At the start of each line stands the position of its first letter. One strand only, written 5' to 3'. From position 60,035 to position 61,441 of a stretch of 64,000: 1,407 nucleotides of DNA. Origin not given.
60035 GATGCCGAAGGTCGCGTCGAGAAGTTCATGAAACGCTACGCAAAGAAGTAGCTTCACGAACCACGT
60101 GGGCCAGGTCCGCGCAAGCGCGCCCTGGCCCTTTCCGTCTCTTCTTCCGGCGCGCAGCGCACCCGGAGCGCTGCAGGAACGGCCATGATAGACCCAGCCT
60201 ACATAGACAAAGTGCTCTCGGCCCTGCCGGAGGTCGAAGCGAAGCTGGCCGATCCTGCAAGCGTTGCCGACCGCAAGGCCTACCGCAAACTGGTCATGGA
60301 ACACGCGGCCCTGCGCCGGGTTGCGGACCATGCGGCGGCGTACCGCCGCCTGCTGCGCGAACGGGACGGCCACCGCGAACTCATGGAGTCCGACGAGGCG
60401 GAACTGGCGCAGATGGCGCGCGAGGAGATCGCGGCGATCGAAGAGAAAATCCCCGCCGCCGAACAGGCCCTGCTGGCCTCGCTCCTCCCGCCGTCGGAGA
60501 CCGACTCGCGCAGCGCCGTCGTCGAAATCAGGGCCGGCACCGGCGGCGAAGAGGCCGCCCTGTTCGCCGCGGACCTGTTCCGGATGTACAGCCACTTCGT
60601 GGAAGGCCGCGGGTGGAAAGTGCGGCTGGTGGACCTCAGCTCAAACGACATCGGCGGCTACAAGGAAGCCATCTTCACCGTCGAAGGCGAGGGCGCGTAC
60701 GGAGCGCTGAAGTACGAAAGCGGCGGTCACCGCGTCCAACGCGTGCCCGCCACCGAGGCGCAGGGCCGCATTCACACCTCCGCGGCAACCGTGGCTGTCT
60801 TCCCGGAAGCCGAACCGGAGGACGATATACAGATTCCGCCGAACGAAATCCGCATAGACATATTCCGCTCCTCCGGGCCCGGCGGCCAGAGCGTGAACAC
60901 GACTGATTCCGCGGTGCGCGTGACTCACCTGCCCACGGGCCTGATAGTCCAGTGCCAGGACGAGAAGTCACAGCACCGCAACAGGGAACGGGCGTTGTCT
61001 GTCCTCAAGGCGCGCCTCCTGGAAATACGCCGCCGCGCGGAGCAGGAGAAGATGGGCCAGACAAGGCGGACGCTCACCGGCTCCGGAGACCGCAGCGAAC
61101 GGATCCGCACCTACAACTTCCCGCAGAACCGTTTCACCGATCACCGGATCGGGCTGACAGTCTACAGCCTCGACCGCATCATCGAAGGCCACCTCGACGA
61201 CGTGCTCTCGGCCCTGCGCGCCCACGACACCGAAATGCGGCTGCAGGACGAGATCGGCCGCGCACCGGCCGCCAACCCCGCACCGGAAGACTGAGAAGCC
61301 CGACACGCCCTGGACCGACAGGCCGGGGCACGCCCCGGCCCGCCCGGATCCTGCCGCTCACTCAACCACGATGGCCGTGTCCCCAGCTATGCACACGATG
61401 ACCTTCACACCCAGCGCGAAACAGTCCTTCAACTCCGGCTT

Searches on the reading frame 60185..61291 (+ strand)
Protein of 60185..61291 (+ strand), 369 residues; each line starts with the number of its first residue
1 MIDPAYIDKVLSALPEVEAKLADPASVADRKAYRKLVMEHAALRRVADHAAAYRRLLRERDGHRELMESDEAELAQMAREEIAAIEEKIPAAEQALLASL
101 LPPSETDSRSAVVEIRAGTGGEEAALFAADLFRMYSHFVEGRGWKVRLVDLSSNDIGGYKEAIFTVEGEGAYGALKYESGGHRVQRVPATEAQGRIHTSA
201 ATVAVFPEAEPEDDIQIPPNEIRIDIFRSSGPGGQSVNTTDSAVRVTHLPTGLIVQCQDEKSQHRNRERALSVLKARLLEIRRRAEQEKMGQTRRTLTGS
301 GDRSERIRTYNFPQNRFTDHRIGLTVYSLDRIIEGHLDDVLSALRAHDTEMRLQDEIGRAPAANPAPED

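Call 81: search_protein_families(library=pfam, proteins=[window:60185-61291:+], max_evalue=0.01)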
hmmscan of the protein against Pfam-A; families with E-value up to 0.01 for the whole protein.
window:60185-61291:+ (369 aa): 2 families
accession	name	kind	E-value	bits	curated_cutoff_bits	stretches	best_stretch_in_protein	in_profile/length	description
PF03462.23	PCRF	-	3.5e-67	226.4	24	1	14-203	5-194/194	PCRF domain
PF00472.26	RF-1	-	2.9e-42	143.7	35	1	213-321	3-116/116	RF-1 domain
